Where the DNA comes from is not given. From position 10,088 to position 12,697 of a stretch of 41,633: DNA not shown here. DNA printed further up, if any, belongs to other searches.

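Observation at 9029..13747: Giant sacsin/MORC-type GHKL ATPase fused to a Res-III SF2 helicase, with about 800 unassigned central residues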

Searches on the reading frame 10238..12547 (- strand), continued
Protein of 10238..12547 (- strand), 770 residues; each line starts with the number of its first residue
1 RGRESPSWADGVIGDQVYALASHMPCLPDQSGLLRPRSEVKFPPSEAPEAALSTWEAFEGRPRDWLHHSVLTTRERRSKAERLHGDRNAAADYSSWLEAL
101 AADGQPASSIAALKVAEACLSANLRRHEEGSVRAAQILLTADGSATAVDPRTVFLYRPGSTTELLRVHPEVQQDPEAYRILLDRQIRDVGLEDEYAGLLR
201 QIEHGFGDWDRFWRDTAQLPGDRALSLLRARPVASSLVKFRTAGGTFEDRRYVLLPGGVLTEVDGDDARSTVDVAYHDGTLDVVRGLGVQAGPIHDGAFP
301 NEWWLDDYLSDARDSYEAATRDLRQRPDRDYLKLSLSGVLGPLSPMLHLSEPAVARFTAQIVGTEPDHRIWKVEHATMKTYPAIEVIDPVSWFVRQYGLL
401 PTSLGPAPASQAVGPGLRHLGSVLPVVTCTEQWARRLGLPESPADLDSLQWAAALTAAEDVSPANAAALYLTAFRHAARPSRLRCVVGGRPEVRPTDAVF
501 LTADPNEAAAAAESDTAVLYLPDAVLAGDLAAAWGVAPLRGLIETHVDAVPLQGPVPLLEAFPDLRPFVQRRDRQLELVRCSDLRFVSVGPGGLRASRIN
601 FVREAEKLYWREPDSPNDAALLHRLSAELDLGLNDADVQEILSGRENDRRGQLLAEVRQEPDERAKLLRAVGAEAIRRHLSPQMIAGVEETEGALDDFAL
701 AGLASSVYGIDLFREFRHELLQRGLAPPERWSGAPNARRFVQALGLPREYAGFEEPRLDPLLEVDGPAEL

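Call 99: search_protein_families(library=padloc, proteins=[P0249, P0250, P0264, P0255, P0262, P0233, P0257], max_evalue=0.00001)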
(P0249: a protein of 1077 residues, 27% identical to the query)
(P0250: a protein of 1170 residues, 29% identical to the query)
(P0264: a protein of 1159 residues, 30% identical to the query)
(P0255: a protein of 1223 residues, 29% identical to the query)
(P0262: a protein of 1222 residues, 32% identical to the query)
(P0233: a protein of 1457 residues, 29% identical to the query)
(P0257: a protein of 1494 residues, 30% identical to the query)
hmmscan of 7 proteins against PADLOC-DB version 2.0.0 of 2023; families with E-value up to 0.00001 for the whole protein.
P0249 (1077 aa): 9 families
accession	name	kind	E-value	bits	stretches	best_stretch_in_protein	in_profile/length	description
PDLC03964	TmtA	-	5.9e-61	204.9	1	3-486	7-447/1538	-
PDLC03972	TmtA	-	3e-37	126.3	1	48-424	46-408/1302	-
PDLC03971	TmtA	-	9.7e-37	124.1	1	7-497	15-540/1782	-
PDLC03965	TmtA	-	7e-35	118.4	1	36-427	23-415/1370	-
PDLC03966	TmtA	-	1.5e-33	113.8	1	38-429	38-456/1655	-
PDLC03968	TmtA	-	8.2e-25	84.7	1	10-424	40-435/1486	-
PDLC03969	TmtA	-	1.1e-21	74.3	1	100-428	99-418/1563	-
PDLC03970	TmtA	-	9.8e-19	64.8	1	47-116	66-131/1552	-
PDLC03967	TmtA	-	2.7e-10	37.3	1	39-113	34-109/1063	-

P0250 (1170 aa): 9 families
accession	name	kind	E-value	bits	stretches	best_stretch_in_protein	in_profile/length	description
PDLC03964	TmtA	-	1.5e-49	167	1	55-506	13-463/1538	-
PDLC03971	TmtA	-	7.1e-44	147.8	1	86-618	51-635/1782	-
PDLC03965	TmtA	-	1.1e-37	127.7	1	65-559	11-508/1370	-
PDLC03968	TmtA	-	1e-30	104.3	1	93-453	79-436/1486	-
PDLC03972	TmtA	-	1.9e-28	97.1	1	95-445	47-401/1302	-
PDLC03966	TmtA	-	3.8e-23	79.3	1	93-445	47-434/1655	-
PDLC03969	TmtA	-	5.4e-18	62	1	148-448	101-409/1563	-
PDLC03970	TmtA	-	9.9e-12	41.6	1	95-162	68-131/1552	-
PDLC03967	TmtA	-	4.8e-07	26.5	0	95-159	44-109/1063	-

P0264 (1159 aa): 8 families
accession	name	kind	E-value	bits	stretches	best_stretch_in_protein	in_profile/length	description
PDLC03964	TmtA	-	7e-46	154.9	1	48-443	5-405/1538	-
PDLC03971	TmtA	-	8.8e-39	130.9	1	52-405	17-418/1782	-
PDLC03965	TmtA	-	3.3e-25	86.3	1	86-445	26-398/1370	-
PDLC03966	TmtA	-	1e-22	77.9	1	87-411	40-394/1655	-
PDLC03972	TmtA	-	1.3e-22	77.7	1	91-447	42-396/1302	-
PDLC03968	TmtA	-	9e-22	74.6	1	94-425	79-398/1486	-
PDLC03969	TmtA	-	5e-11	38.9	1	152-397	104-345/1563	-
PDLC03970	TmtA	-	5.1e-06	22.7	0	93-165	64-133/1552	-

P0255 (1223 aa): 9 families
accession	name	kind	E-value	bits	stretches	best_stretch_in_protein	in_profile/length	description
PDLC03964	TmtA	-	6.5e-44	148.4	1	13-418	9-407/1538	-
PDLC03971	TmtA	-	9.8e-38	127.4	1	12-540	12-576/1782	-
PDLC03965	TmtA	-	2.6e-30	103.2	1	42-588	21-461/1370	-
PDLC03966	TmtA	-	1.9e-24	83.6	1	42-384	34-395/1655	-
PDLC03968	TmtA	-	3.9e-23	79.2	1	55-387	79-385/1486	-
PDLC03972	TmtA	-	7.4e-19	65.4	1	54-384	44-361/1302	-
PDLC03969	TmtA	-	4.9e-14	48.9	1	115-369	102-345/1563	-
PDLC02707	PbeA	-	7.9e-09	32.6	1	1047-1212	236-396/672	PbeA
PDLC03970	TmtA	-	1.9e-07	27.4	1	57-130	68-133/1552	-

P0262 (1222 aa): 9 families
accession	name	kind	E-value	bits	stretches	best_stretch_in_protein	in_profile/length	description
PDLC03964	TmtA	-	3.1e-55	185.9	1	42-444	11-418/1538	-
PDLC03971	TmtA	-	5.5e-40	134.9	1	46-395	19-420/1782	-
PDLC03968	TmtA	-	6.4e-29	98.3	1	82-443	79-431/1486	-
PDLC03965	TmtA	-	2.6e-27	93.3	1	77-567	29-516/1370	-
PDLC03972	TmtA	-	1.1e-26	91.2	1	80-440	43-401/1302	-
PDLC03966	TmtA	-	1.7e-24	83.8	1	77-437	42-431/1655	-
PDLC03969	TmtA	-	2.2e-18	63.3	1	137-384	100-344/1563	-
PDLC03970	TmtA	-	1.2e-14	51.2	1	79-154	63-133/1552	-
PDLC03967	TmtA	-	8.4e-06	22.4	0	74-149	34-109/1063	-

P0233 (1457 aa): 22 families
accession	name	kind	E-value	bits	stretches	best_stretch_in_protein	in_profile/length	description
PDLC03964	TmtA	-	4.3e-58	195.4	1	25-636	9-637/1538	-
PDLC03971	TmtA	-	1.8e-37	126.5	1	24-488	16-533/1782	-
PDLC03965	TmtA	-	3e-36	122.9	1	56-593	23-577/1370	-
PDLC03972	TmtA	-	3.5e-32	109.5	1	65-667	43-658/1302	-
PDLC03968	TmtA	-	6.9e-28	94.9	1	65-404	77-405/1486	-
PDLC03966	TmtA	-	4.1e-26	89.1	1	61-392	41-406/1655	-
PDLC03969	TmtA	-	1.2e-21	74.1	1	120-365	99-344/1563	-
PDLC02707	PbeA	-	8.7e-21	72.2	1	1054-1421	253-617/672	PbeA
PDLC03970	TmtA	-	2.6e-17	60.1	1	64-136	63-131/1552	-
PDLC03658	mREase_IV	-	1.1e-16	57.8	1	1330-1438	454-560/953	Type IV methyl-directed restriction enzyme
PDLC03659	mREase_IV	-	2.6e-16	56.7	1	1063-1421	233-553/945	Type IV methyl-directed restriction enzyme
PDLC03047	REase_I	-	6.3e-14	48.7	1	1066-1223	360-493/1107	Type I restriction enzyme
PDLC02704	PbeA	-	3.7e-13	46.9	1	1340-1421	550-631/682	PbeA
PDLC02706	PbeA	-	5.1e-09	33.3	0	1362-1420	600-658/722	PbeA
PDLC03049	REase_I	-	7.7e-09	32.1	1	1051-1440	174-543/807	Type I restriction enzyme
PDLC03042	REase_I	-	2.6e-08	29.7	1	1070-1190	465-580/1170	Type I restriction enzyme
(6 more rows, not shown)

P0257 (1494 aa): 21 families
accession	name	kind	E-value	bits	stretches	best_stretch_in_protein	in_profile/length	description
PDLC03964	TmtA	-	5.7e-55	185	1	19-567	11-542/1538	-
PDLC03965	TmtA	-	2.3e-28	96.8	1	57-643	32-505/1370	-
PDLC03971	TmtA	-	1e-27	94.2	1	9-488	11-530/1782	-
PDLC03972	TmtA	-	1.2e-25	87.8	1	57-413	43-399/1302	-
PDLC02707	PbeA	-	1.3e-24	84.8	2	1081-1254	268-432/672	PbeA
PDLC03968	TmtA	-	2.4e-24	83.2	1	18-419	39-425/1486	-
PDLC03966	TmtA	-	2.4e-22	76.7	1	54-386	42-406/1655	-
PDLC03969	TmtA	-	2.6e-19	66.4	1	111-359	99-344/1563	-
PDLC02704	PbeA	-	2.3e-16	57.5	2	1081-1253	270-436/682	PbeA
PDLC03659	mREase_IV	-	1.2e-13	47.9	1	1079-1435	237-553/945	Type IV methyl-directed restriction enzyme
PDLC03658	mREase_IV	-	9.8e-12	41.4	1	1316-1446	424-554/953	Type IV methyl-directed restriction enzyme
PDLC02870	DpdF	-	5.1e-10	36.5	1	1327-1434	212-319/534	DpdF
PDLC03970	TmtA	-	5.7e-09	32.4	1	57-131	64-135/1552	-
PDLC03047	REase_I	-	5.8e-09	32.2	0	1081-1237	363-493/1107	Type I restriction enzyme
PDLC01439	typeIV_DinG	-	1.2e-07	28.8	1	1336-1415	400-477/575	CAS-IV-A; associated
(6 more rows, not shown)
